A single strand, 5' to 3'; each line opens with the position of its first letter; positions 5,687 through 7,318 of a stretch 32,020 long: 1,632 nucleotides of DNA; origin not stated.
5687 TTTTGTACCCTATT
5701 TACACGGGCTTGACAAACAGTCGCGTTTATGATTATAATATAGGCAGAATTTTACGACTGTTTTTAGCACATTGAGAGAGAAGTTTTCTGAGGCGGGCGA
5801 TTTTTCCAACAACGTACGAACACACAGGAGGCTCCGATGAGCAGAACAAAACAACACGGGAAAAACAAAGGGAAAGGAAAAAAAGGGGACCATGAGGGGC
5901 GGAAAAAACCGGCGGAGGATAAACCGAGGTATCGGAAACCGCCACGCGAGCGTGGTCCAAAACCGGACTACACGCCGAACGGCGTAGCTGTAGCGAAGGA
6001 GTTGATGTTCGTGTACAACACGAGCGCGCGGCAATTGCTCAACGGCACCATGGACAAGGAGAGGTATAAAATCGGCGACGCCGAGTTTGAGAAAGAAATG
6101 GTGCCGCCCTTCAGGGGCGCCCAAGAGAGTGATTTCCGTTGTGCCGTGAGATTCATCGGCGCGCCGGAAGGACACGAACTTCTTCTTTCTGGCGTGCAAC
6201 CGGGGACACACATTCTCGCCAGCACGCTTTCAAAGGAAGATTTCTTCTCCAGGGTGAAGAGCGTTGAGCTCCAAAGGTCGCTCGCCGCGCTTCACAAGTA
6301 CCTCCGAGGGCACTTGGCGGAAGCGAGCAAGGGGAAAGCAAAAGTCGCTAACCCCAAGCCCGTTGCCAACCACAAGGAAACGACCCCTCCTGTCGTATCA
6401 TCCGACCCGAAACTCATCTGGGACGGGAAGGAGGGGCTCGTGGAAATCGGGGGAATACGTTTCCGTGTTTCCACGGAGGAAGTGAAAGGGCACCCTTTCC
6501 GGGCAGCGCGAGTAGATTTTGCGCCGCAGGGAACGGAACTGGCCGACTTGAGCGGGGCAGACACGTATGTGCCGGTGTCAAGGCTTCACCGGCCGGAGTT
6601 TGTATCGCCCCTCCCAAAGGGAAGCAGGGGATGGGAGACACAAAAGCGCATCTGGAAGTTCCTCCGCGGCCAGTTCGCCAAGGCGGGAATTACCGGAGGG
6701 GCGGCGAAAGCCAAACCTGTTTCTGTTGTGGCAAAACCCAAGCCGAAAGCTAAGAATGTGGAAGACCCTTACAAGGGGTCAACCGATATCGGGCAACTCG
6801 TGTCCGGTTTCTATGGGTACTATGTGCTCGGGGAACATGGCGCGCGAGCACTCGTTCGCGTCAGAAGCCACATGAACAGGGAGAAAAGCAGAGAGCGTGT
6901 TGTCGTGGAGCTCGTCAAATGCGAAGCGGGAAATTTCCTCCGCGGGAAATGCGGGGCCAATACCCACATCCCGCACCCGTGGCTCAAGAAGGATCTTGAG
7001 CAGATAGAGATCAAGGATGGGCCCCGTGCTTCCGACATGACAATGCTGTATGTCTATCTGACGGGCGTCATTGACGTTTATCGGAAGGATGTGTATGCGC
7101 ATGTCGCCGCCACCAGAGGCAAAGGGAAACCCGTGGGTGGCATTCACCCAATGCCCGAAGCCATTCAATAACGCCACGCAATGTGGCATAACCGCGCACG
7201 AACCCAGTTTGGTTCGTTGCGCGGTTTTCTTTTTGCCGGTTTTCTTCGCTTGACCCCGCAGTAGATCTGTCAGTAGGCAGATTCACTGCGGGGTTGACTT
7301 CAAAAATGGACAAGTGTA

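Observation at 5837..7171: Orphan 444-aa protein: disordered polybasic N-terminus plus three diverged repeats joined by Lys/Pro-rich linkers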

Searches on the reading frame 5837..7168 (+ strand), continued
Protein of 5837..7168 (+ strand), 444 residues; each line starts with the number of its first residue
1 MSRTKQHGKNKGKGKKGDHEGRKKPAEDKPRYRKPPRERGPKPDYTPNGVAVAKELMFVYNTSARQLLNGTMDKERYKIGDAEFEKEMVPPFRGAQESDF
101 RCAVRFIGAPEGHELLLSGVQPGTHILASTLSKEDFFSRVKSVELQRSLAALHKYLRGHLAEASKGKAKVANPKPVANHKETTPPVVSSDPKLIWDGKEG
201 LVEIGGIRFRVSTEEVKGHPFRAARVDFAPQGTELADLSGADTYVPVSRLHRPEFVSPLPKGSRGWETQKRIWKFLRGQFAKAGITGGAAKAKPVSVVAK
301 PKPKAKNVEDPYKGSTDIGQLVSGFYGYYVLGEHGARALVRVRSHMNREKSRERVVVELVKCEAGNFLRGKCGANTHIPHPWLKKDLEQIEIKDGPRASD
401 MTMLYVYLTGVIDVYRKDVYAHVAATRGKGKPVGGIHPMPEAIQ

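Call 37: find_encoding_contigs(protein=P0066, flank=5000, max_places=2)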
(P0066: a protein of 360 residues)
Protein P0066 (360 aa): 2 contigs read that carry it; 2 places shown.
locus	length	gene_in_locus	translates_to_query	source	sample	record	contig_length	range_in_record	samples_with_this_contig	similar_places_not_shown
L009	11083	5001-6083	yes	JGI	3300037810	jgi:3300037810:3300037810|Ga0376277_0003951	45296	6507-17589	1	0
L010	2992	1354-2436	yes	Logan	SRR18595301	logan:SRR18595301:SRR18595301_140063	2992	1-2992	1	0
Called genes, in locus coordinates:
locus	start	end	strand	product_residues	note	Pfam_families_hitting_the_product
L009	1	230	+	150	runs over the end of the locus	PF08719:NADAR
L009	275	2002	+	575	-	PF05970:PIF1, PF13245:AAA_19, PF13401:AAA_22 (weak), PF13604:AAA_30, PF21530:Pif1_2B_dom (weak), PF14493:HTH_40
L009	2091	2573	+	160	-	PF07291:MauE, PF07681:DoxX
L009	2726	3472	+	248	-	PF13462:Thioredoxin_4, PF01323:DSBA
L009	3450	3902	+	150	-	PF07884:VKOR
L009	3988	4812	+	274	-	PF04402:SIMPL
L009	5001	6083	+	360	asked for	-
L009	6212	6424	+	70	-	PF00584:SecE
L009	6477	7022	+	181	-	PF02357:NusG, PF00467:KOW (weak)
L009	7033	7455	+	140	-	PF03946:Ribosomal_L11_N, PF00298:Ribosomal_L11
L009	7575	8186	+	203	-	PF01467:CTP_transf_like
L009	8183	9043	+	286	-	PF14437:MafB19-deam (weak), PF00383:dCMP_cyt_deam_1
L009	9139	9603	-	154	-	-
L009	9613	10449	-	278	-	PF00303:Thymidylat_synt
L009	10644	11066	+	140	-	PF00692:dUTPase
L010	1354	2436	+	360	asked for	-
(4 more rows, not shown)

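Call 38: find_encoding_contigs(protein=P0014, flank=5000, max_places=2)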
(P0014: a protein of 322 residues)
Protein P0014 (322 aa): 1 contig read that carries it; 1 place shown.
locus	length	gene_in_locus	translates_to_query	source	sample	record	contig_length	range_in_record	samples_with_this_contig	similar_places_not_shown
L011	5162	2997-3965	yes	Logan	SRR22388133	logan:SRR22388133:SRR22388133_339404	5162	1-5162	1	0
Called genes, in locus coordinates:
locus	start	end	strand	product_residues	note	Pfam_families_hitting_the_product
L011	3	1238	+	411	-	?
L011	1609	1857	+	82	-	-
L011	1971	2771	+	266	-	PF04402:SIMPL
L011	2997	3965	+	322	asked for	-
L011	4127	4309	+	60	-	PF00584:SecE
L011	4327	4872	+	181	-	PF02357:NusG, PF00467:KOW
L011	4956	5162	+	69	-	?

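Call 39: find_encoding_contigs(protein=P0035, flank=5000, max_places=2)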
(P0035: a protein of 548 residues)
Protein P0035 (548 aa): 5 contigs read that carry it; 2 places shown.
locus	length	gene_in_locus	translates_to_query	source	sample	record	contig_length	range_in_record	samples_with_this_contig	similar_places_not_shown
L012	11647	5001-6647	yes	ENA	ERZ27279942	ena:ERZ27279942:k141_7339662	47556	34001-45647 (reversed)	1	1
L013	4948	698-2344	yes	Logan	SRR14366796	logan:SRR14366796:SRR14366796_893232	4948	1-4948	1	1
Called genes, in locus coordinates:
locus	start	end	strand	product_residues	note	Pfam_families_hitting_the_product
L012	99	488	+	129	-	-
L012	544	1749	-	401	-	PF00266:Aminotran_5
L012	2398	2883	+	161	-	PF14584:DUF4446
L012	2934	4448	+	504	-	PF00009:GTP_EFTU, PF01926:MMR_HSR1, PF22042:EF-G_D2, PF11987:IF-2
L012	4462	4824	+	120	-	PF02033:RBFA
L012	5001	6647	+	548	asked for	-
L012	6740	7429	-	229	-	PF01471:PG_binding_1, PF16656:Pur_ac_phosph_N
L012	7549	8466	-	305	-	PF18915:DUF5667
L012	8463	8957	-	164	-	PF04542:Sigma70_r2, PF08281:Sigma70_r4_2, PF04545:Sigma70_r4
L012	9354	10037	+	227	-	PF00849:PseudoU_synth_2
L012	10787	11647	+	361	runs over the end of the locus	-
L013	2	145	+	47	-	?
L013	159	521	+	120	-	PF02033:RBFA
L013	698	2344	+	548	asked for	-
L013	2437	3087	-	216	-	PF01471:PG_binding_1, PF16656:Pur_ac_phosph_N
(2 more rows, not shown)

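Call 41: find_encoding_contigs(protein=P0043, flank=5000, max_places=2)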
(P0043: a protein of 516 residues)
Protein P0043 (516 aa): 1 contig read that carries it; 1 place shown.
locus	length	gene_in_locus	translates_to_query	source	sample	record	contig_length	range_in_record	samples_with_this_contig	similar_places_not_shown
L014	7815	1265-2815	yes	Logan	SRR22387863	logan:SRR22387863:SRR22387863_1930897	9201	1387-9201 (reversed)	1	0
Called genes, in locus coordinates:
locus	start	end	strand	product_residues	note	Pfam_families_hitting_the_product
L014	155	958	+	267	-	PF04402:SIMPL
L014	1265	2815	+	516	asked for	-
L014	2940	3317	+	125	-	-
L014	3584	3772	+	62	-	PF00584:SecE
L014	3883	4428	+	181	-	PF02357:NusG, PF00467:KOW (weak)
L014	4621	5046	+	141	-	PF03946:Ribosomal_L11_N, PF00298:Ribosomal_L11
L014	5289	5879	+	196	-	PF01467:CTP_transf_like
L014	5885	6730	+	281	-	PF00383:dCMP_cyt_deam_1, PF14437:MafB19-deam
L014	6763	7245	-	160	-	-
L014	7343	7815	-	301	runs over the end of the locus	PF00303:Thymidylat_synt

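Call 42: find_encoding_contigs(protein=P0024, flank=5000, max_places=2)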
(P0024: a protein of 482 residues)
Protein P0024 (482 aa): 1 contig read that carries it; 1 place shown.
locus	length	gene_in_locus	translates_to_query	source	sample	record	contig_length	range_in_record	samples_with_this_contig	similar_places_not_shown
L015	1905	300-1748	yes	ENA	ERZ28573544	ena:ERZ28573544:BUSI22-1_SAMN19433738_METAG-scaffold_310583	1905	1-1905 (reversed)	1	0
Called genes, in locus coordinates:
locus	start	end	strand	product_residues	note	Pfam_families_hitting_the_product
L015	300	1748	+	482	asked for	-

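Call 49: find_related_loci(query=A1, collection=genome_contigs, flank=4000)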
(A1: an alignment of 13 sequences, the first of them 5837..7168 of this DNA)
Query A1 (444 aa) in genome_contigs; peptide patterns used: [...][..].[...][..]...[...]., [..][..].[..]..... (x = any residue, [..] = any of these).
166 stretches matched a pattern; 1 encode a relative of the query (tblastn E <= 1e-3); 1 distinct loci.
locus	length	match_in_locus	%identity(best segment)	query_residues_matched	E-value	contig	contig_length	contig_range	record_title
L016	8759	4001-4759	34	168-417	5e-29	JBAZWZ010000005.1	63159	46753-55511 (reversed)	MAG: Candidatus Paceibacterota bacterium isolate SO_2017_GW1_44 NODE_2557_length_63159_cov_4.536918_OW334_2017, whole ge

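Call 55: find_related_loci(query=A1, collection=metagenome_contigs, flank=3000)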
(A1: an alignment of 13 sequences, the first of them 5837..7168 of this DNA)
Query A1 (444 aa) in metagenome_contigs; peptide patterns used: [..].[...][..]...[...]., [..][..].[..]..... (x = any residue, [..] = any of these).
236 stretches matched a pattern; 2 encode a relative of the query (tblastn E <= 1e-3); 2 distinct loci.
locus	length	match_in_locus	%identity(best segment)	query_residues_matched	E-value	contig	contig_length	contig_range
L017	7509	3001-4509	29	2-418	1e-51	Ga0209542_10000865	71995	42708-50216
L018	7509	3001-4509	29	2-418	1e-51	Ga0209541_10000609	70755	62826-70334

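Call 57: find_encoding_contigs(protein=P0023, flank=4000, max_places=2)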
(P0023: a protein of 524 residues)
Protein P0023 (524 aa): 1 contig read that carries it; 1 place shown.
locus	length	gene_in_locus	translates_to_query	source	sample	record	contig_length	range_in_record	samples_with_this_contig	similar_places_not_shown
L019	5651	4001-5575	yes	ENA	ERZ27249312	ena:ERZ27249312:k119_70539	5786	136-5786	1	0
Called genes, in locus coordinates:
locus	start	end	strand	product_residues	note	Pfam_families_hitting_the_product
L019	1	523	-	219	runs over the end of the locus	?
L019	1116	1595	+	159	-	PF14584:DUF4446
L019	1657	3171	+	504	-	PF00009:GTP_EFTU, PF00350:Dynamin_N (faint), PF01926:MMR_HSR1, PF08477:Roc (faint), PF22042:EF-G_D2, PF11987:IF-2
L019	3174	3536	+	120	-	PF02033:RBFA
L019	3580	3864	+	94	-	-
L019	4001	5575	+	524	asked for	-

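Call 58: find_encoding_contigs(protein=P0058, flank=4000, max_places=2)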
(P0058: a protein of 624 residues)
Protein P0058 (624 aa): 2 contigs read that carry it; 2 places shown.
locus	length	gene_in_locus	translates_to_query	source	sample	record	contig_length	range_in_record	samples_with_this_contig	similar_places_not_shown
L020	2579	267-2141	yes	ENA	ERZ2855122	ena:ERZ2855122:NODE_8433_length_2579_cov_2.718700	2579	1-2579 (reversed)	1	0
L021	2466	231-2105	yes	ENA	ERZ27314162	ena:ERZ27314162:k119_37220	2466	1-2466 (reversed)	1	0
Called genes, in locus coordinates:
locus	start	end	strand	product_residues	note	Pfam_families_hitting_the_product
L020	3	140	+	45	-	?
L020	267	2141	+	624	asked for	-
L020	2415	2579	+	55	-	?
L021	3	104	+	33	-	?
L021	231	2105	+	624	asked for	-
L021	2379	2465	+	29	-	?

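Call 68: search_protein_families(library=phrogs, proteins=[window:5837-7168:+, P0012, P0035], max_evalue=0.1)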
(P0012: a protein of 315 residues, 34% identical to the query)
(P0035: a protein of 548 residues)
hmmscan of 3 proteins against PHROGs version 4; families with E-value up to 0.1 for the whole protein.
window:5837-7168:+ (444 aa): 0 families

P0012 (315 aa): 1 family
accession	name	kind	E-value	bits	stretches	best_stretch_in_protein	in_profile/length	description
phrog_7282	-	unknown function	0.068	13.7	1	104-188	25-114/244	-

P0035 (548 aa): 0 families

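Call 69: search_protein_families(library=padloc, proteins=[window:5837-7168:+, P0012, P0035], max_evalue=0.1)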
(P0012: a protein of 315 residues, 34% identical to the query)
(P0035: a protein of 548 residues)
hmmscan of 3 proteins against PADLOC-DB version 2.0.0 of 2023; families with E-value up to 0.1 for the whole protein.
window:5837-7168:+ (444 aa): 0 families

P0012 (315 aa): 0 families

P0035 (548 aa): 0 families

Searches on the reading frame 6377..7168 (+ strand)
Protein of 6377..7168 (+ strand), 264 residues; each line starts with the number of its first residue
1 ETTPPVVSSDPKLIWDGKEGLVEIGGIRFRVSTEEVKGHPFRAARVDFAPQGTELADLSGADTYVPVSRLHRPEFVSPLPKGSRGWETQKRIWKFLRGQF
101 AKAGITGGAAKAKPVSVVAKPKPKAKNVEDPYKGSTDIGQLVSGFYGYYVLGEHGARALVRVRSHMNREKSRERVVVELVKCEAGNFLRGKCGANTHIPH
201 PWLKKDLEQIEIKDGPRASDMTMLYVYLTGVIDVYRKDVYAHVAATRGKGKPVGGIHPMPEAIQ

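Call 40: predict_structure(alignment_id=A3)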
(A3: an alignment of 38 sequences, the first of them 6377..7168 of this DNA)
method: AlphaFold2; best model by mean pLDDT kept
length: 264 residues; sequences in the alignment: 38
mean_pLDDT: 88.7   pTM: 0.53
mean pLDDT of the five models: 88.7, 88.4, 88.0, 87.9, 87.8
residues with pLDDT >= 90: 208; 70-90: 18; 50-70: 18; < 50: 20
segments of 3 or more residues with pLDDT < 50: 110-122, 256-259
pLDDT, mean of each block of 10 residues (from residue 1): 82 97 97 96 97 95 97 96 97 97 78 45 62 93 95 96 95 96 97 98 95 95 98 94 82 51 47
secondary structure, 60 per line:
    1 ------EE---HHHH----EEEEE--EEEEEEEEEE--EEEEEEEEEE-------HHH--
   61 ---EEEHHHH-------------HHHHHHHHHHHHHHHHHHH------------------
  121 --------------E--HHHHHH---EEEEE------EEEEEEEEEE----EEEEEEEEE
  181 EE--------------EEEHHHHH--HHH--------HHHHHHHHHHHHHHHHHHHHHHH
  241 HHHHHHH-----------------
elements in order: H12-15 E20-24 E27-36 E39-48 E64-66 H67-70 H84-102 H138-143 E147-151 E158-167 E172-182 E197-199 H200-204 H218-247

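Call 45: fold_search(model_id=the predicted structure, library=pdb)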
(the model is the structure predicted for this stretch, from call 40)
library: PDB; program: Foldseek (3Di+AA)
matches with E <= 10: 541; with E <= 0.001: 0
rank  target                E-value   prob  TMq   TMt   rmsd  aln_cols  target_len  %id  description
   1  8cht_B                3.7e-02  0.28  0.15  0.23  21.4       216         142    9  Crystal structure of human PURA (fragment Glu57-Glu212, PUR repeat I and II) (released 2024-02-21)
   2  8cht_D                4.0e-02  0.25  0.14  0.22  21.4       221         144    9  Crystal structure of human PURA (fragment Glu57-Glu212, PUR repeat I and II) (released 2024-02-21)
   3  8chv_A                4.4e-02  0.25  0.14  0.22  21.0       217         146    9  Crystal structure of human PURA (fragment Glu57-Glu212, PUR repeat I and II) R140P mutant (released 2024-02-21)
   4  8cht_C                5.9e-02  0.23  0.14  0.23  21.5       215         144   10  Crystal structure of human PURA (fragment Glu57-Glu212, PUR repeat I and II) (released 2024-02-21)
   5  8chv_D                6.2e-02  0.23  0.14  0.23  21.4       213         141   10  Crystal structure of human PURA (fragment Glu57-Glu212, PUR repeat I and II) R140P mutant (released 2024-02-21)
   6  8cht_A                6.2e-02  0.23  0.15  0.23  21.8       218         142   10  Crystal structure of human PURA (fragment Glu57-Glu212, PUR repeat I and II) (released 2024-02-21)
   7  5ztm_B                1.5e-01  0.14  0.11  0.17  18.6       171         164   10  Crystal structure of MLE dsRBDs in complex with roX2 (R2H1) (released 2019-03-06)
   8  5ztm_A                1.8e-01  0.14  0.11  0.16  19.4       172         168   11  Crystal structure of MLE dsRBDs in complex with roX2 (R2H1) (released 2019-03-06)
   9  8s7l_C                2.7e-01  0.07  0.12  0.13  27.6       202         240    8  Crystal structure of a double mutant of VirB8-like OrfG central and C-terminal domains of Streptococcus thermophilus I (released 2025-03-12)
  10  8s7l_B                2.9e-01  0.08  0.12  0.13  25.9       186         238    9  Crystal structure of a double mutant of VirB8-like OrfG central and C-terminal domains of Streptococcus thermophilus I (released 2025-03-12)
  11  8s7l_A                3.4e-01  0.06  0.12  0.13  25.2       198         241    9  Crystal structure of a double mutant of VirB8-like OrfG central and C-terminal domains of Streptococcus thermophilus I (released 2025-03-12)
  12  8pjj_A                4.1e-01  0.21  0.11  0.04  12.9       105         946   14  Cryo-EM structure of MLE in complex with SL7UUC RNA and ADP (released 2023-11-22)
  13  2y8g_A                5.4e-01  0.23  0.13  0.26  13.0       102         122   14  Structure of the Ran-binding domain from human RanBP3 (E352A-R353V double mutant) (released 2011-02-16)
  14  5b4w_E                6.4e-01  0.06  0.12  0.07  17.4       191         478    9  Crystal structure of Plexin inhibitor complex (released 2016-12-28)
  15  5aor_B                7.2e-01  0.38  0.11  0.03   8.6        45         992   20  Structure of MLE RNA ADP AlF4 complex (released 2015-11-18)
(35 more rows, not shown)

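Call 46: fold_search(model_id=the predicted structure, library=viral)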
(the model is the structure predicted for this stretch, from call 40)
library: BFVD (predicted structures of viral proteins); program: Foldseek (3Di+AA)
matches with E <= 10: 968; with E <= 0.001: 0
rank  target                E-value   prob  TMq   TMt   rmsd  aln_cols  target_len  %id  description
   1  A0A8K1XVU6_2          1.7e-02  0.23  0.15  0.06  22.4       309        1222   12  (no name in the UniProt tables at hand)
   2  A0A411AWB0            2.3e-02  0.47  0.14  0.14  17.2       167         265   12  HNH endonuclease [Pantoea phage vB_PagM_LIET2]
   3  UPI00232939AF         2.8e-02  0.30  0.13  0.15  19.2       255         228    8  (no name look-up for this kind of identifier)
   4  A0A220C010            3.9e-02  0.14  0.12  0.13  18.2       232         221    9  (no name in the UniProt tables at hand)
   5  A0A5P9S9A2            6.9e-02  0.18  0.17  0.18  17.8       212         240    8  U98 [Human betaherpesvirus 6]
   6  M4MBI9                8.2e-02  0.35  0.18  0.27  13.3       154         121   11  (no name in the UniProt tables at hand)
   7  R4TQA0                1.1e-01  0.16  0.12  0.15  14.0       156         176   12  (no name in the UniProt tables at hand)
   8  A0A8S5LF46            1.2e-01  0.14  0.12  0.12  15.6       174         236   12  Uncharacterized protein [Siphoviridae sp. ct3CA7]
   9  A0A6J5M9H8            1.2e-01  0.06  0.11  0.11  34.3       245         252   11  Uncharacterized protein [uncultured Caudovirales phage]
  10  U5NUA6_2              1.3e-01  0.09  0.13  0.04  19.5       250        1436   12  Polyprotein [Rhizoctonia cerealis alphaendornavirus 1]
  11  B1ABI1                1.4e-01  0.16  0.12  0.10  17.4       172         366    9  (no name in the UniProt tables at hand)
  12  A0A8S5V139            1.4e-01  0.14  0.12  0.05  15.9       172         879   12  Mono-ADP-ribosyltransferase C3 [Siphoviridae sp. ct3r22]
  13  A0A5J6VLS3            1.5e-01  0.12  0.13  0.07  22.5       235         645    8  PH domain-containing protein [Megaviridae environmental sample]
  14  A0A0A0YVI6            1.5e-01  0.09  0.13  0.12  22.7       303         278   10  Ryanodine receptor Ryr domain-containing protein [Erwinia phage phiEa2809]
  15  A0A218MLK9            1.8e-01  0.13  0.11  0.10  20.7       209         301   10  Uncharacterized protein [uncultured virus]
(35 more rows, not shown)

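Call 70: search_solved_structures(query=A3, max_evalue=10)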
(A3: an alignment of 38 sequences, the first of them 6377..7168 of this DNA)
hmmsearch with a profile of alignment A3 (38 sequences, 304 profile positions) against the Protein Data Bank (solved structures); distinct sequences matched with E-value up to 10: 8.
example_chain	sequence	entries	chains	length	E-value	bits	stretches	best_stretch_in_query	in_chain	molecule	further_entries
8dgf_A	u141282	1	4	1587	0.17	14.3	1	102-143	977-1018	ATP-binding protein Avs4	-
6gfk_A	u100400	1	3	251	0.68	12.3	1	56-99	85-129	U6 small nuclear RNA (adenine-(43)-N(6))-methyltransferase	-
2h00_A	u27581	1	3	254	0.69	12.3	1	56-99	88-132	methyltransferase 10 domain containing protein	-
7eyd_A2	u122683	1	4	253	0.82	12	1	123-177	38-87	Phycobilisome rod-core linker polypeptide CpcG4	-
6gfn_A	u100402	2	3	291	0.84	12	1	56-98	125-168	U6 small nuclear RNA (adenine-(43)-N(6))-methyltransferase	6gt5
6b91_A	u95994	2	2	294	0.85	12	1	56-98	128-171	U6 small nuclear RNA (adenine-(43)-N(6))-methyltransferase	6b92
6du4_A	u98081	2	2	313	0.93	11.9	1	56-98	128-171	U6 small nuclear RNA (adenine-(43)-N(6))-methyltransferase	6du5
9lwe_A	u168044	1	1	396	1.7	11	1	245-270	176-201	P450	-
